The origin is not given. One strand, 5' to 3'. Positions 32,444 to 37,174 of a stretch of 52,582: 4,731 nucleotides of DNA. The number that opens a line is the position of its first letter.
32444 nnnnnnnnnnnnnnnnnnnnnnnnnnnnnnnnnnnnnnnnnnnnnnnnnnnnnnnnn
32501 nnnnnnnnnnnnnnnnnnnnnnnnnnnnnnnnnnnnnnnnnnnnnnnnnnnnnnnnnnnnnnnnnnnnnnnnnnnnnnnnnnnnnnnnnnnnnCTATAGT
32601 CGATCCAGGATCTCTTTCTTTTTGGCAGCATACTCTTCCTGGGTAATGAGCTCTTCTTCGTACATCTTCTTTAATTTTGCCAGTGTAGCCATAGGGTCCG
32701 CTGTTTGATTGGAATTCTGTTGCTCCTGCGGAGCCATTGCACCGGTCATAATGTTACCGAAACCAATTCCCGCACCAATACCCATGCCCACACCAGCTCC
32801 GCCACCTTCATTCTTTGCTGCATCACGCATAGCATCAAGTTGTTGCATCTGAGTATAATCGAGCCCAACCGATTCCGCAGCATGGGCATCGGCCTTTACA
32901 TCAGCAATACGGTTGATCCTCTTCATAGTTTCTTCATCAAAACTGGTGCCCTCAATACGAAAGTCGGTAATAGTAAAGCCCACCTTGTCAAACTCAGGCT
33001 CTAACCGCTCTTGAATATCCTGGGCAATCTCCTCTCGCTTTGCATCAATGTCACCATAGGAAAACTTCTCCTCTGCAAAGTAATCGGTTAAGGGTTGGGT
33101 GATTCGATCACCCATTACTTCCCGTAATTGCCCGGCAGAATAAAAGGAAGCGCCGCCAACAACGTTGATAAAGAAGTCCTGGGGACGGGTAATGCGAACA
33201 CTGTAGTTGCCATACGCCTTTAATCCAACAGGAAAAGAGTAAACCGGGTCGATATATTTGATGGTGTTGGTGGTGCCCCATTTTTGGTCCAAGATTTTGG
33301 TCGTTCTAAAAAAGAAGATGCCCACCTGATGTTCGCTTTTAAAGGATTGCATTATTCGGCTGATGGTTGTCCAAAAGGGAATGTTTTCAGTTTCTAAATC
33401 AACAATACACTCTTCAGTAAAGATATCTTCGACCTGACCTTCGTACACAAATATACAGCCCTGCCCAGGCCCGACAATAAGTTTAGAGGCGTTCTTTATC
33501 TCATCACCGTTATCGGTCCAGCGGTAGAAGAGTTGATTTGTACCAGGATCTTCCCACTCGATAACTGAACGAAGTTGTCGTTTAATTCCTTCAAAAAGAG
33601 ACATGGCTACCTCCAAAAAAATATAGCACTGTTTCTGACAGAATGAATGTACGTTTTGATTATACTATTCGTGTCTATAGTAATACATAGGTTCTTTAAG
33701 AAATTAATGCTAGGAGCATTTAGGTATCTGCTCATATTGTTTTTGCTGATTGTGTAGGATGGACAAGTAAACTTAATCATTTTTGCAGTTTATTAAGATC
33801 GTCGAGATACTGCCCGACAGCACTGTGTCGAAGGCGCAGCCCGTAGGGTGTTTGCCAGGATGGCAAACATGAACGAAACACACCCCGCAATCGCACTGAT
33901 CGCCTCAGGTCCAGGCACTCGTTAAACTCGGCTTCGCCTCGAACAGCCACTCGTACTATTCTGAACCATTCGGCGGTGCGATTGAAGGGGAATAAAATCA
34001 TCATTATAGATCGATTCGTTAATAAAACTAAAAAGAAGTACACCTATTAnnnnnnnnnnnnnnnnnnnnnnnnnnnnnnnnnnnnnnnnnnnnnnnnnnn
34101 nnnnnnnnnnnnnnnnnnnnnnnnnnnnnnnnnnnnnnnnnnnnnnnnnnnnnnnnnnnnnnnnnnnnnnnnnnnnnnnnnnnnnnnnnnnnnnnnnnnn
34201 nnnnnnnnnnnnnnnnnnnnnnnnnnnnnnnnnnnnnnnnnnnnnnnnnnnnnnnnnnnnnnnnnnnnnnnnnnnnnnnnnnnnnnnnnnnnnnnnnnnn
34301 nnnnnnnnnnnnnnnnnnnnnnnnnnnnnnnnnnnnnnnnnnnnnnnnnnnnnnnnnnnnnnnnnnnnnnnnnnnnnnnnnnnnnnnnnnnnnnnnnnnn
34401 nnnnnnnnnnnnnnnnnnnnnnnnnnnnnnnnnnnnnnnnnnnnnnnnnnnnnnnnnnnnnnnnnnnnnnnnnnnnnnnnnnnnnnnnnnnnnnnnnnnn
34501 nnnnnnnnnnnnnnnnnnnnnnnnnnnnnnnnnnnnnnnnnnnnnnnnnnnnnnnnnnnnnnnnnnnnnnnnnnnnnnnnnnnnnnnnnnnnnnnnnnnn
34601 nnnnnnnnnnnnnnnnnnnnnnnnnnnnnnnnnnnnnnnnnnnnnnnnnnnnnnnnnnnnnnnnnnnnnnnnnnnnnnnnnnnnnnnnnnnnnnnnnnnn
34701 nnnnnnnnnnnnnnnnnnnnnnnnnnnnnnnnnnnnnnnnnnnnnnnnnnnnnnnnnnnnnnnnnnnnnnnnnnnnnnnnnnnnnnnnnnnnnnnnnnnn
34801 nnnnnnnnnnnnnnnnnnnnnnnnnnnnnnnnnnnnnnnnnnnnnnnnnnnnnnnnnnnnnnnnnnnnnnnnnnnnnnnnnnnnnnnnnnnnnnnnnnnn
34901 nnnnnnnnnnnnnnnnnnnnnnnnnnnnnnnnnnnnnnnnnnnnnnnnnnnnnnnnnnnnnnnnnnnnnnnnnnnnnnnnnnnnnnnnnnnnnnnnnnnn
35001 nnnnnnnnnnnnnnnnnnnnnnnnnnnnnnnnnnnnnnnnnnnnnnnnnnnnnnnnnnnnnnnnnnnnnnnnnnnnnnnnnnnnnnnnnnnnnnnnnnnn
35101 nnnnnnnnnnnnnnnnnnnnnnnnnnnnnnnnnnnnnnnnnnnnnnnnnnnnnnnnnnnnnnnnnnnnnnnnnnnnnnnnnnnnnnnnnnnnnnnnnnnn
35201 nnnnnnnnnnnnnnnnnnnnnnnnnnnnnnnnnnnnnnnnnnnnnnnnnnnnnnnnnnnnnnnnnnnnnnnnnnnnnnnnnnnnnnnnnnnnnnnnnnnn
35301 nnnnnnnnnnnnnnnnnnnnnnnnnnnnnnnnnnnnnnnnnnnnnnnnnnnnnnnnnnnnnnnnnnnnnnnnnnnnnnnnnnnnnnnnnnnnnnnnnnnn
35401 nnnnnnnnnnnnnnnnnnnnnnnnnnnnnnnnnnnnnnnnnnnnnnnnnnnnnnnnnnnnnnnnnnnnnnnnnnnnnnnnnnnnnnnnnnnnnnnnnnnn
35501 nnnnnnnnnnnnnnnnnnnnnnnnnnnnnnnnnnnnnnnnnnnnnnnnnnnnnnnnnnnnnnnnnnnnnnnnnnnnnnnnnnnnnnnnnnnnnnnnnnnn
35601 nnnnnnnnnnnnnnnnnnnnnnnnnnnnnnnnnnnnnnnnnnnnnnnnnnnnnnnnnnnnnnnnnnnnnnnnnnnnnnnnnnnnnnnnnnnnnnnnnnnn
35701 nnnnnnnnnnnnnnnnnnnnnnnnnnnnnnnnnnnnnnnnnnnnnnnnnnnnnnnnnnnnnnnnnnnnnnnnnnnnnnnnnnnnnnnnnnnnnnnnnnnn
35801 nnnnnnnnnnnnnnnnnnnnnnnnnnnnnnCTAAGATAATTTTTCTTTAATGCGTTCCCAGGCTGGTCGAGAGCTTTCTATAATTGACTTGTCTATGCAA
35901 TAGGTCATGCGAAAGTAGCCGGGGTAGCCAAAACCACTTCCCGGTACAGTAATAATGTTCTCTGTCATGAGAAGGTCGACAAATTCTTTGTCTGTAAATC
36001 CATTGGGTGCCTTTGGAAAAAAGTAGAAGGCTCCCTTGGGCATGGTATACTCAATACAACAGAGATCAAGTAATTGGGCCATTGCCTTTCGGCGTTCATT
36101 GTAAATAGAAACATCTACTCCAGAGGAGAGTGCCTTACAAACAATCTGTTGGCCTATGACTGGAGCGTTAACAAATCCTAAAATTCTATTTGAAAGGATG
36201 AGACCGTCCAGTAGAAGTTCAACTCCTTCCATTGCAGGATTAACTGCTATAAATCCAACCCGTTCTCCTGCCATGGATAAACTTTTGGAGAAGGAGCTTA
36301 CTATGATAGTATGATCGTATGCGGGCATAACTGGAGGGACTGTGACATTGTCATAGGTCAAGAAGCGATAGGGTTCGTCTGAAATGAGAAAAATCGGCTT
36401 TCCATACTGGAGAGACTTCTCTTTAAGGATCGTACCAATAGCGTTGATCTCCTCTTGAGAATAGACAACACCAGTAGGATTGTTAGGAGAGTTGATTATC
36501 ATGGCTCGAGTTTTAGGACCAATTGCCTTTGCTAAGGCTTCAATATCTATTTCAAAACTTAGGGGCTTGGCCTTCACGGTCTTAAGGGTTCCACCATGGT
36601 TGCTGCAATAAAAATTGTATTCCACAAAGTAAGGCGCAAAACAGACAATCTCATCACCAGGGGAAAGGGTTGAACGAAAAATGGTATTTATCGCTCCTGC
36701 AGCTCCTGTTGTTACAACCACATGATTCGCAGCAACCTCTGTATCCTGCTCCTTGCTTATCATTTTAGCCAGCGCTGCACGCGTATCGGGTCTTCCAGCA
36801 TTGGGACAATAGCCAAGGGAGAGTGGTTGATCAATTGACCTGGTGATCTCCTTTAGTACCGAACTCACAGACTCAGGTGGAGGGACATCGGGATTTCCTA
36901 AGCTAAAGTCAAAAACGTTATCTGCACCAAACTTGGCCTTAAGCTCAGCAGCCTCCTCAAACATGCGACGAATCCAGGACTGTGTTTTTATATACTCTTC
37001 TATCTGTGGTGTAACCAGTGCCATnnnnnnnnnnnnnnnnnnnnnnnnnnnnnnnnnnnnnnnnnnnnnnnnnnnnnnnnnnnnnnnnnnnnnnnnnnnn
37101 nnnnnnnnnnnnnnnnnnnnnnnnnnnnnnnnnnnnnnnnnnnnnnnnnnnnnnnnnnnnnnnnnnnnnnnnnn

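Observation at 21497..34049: Two inverted copies of a GC-rich structured element bracket an 11.7 kb segment. Each sits ~180-270 nt upstream of, and co-oriented with, a gene.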

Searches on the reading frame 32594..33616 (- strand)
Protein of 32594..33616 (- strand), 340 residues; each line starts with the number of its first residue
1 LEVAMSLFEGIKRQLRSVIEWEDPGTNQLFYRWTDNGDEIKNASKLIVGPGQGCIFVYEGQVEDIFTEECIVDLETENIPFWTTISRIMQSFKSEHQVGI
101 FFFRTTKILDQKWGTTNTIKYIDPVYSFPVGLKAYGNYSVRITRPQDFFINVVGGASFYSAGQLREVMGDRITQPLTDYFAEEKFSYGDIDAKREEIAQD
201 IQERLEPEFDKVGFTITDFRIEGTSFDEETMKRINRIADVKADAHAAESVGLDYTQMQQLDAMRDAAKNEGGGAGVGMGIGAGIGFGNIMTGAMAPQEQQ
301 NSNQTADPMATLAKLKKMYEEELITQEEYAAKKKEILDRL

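Call 10: search_protein_families(library=pfam, proteins=[window:32594-33616:-])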
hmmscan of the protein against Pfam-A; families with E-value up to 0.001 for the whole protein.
window:32594-33616:- (340 aa): 4 families
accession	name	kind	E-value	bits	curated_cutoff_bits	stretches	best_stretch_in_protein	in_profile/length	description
PF13421.11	Band_7_1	-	9.4e-40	136.9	24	1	31-238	2-207/211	SPFH domain-Band 7 family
PF01145.31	Band_7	-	3.3e-08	34.2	23.6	1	128-244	58-167/176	SPFH domain / Band 7 family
PF09851.14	SHOCT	-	1e-06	28.8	27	1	311-337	2-28/28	Short C-terminal domain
PF05120.17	GvpG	-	0.0008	20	30.6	1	310-340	35-65/67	Gas vesicle protein G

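Call 20: find_encoding_contigs(protein=window:32594-33616:-, flank=10000, max_places=10)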
Protein window:32594-33616:- (340 aa): no gene with exactly this product is on record in the collection.

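Call 27: find_homologous_proteins(query=window:32594-33616:-)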
Query window:32594-33616:- (340 aa): 2718 proteins with E <= 0.001 among 5200 candidates; the best 120 are listed.
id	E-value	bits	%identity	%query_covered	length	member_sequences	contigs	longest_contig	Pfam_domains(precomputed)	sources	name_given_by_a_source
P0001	2.3e-223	759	100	99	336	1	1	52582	PF09851.15,PF01145.32,PF13421.12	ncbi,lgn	-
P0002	3.5e-159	548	69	99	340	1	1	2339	PF09851.15,PF01145.32,PF13421.12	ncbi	-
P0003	1.5e-158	546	69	99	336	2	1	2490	PF09851.15,PF01145.32,PF13421.12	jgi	jgi:membrane protease subunit (stomatin/prohibitin family)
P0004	1.6e-157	542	69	99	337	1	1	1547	PF09851.15,PF01145.32,PF13421.12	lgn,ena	-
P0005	2.2e-157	542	71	99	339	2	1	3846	PF01145.32,PF13421.12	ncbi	-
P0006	6.5e-157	540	70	99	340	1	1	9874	PF09851.15,PF01145.32,PF13421.12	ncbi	-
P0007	2.0e-154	532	66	99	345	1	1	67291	PF09851.15,PF01145.32,PF13421.12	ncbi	-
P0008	2.4e-153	529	69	99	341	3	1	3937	PF09851.15,PF01145.32,PF13421.12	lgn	-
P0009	9.7e-153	527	68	99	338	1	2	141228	PF09851.15,PF01145.32,PF13421.12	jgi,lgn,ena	-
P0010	5.5e-152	524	66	99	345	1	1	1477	PF09851.15,PF01145.32,PF13421.12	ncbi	-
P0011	4.2e-151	521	67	99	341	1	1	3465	PF09851.15,PF01145.32,PF13421.12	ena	-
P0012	1.7e-150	519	66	99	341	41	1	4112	PF09851.15,PF01145.32,PF13421.12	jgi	jgi:membrane protease subunit (stomatin/prohibitin family)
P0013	3.2e-150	518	66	99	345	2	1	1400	PF09851.15,PF01145.32,PF13421.12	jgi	jgi:membrane protease subunit (stomatin/prohibitin family)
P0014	6.7e-149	514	66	99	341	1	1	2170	PF09851.15,PF01145.32,PF13421.12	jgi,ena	-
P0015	1.1e-148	513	66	99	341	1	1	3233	PF09851.15,PF01145.32,PF13421.12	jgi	jgi:membrane protease subunit (stomatin/prohibitin family)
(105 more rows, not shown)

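Call 28: find_encoding_contigs(protein=P0001, flank=1000, max_places=5)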
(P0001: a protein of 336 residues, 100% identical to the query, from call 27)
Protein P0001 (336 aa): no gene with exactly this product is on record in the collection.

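Call 29: list_cluster_members(proteins=[P0001, P0006, P0007, P0009, P0005, P0002])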
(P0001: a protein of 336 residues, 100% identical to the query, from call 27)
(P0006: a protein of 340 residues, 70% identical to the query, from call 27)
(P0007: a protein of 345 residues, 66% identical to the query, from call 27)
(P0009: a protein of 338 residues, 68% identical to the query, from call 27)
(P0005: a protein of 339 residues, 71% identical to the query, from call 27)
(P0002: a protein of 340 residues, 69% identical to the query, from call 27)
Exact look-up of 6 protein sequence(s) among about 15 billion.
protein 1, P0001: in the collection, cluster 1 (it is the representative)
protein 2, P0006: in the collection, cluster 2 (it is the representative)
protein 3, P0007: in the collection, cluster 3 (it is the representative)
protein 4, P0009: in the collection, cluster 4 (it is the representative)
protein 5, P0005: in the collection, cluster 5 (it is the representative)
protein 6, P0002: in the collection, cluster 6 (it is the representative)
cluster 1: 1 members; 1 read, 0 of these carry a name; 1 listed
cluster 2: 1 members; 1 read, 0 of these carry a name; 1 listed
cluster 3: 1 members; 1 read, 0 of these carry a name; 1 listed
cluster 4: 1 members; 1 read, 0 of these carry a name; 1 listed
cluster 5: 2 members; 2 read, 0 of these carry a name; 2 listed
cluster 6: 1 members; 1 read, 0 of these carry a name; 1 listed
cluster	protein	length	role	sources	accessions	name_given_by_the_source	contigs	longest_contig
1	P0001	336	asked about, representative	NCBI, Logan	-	-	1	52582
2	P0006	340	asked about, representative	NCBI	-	-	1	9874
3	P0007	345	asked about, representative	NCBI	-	-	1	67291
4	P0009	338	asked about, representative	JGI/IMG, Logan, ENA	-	-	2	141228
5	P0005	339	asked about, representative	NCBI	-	-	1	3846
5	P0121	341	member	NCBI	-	-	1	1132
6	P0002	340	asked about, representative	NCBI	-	-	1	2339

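Call 65: search_protein_families(library=padloc, proteins=[window:32594-33616:-], max_evalue=0.01)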
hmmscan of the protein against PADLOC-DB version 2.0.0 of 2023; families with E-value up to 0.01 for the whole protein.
window:32594-33616:- (340 aa): 0 families

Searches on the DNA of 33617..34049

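Call 56: search_rna_families(source=window, start=33617, end=34049, threshold=evalue, max_evalue=10)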
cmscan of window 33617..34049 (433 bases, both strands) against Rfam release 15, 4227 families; matches with E-value up to 10: 2.
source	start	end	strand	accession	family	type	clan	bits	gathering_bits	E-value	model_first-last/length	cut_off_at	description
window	33956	34009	-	RF00016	SNORD14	Gene; snRNA; snoRNA; CD-box;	-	20.6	64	0.12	1-111/111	no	Small nucleolar RNA SNORD14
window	33921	34009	-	RF02301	TtnuCD25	Gene; snRNA; snoRNA; CD-box;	-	12.6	85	5.7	1-89/89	no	Tetrahymena snoRNA TtnuCD25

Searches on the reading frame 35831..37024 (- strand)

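Call 36: search_protein_families(library=pfam, proteins=[window:35831-37024:-])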
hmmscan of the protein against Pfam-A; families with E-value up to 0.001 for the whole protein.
window:35831-37024:- (397 aa): 3 families
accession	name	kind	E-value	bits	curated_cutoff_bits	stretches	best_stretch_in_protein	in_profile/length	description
PF00155.27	Aminotran_1_2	-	4.8e-50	171.2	19.7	1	36-378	2-350/361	Aminotransferase class I and II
PF01053.26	Cys_Met_Meta_PP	-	1.7e-05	24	27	1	81-201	53-164/381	Cys/Met metabolism PLP-dependent enzyme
PF00266.25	Aminotran_5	-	4.2e-05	23.1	21.5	1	99-195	61-163/371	Aminotransferase class-V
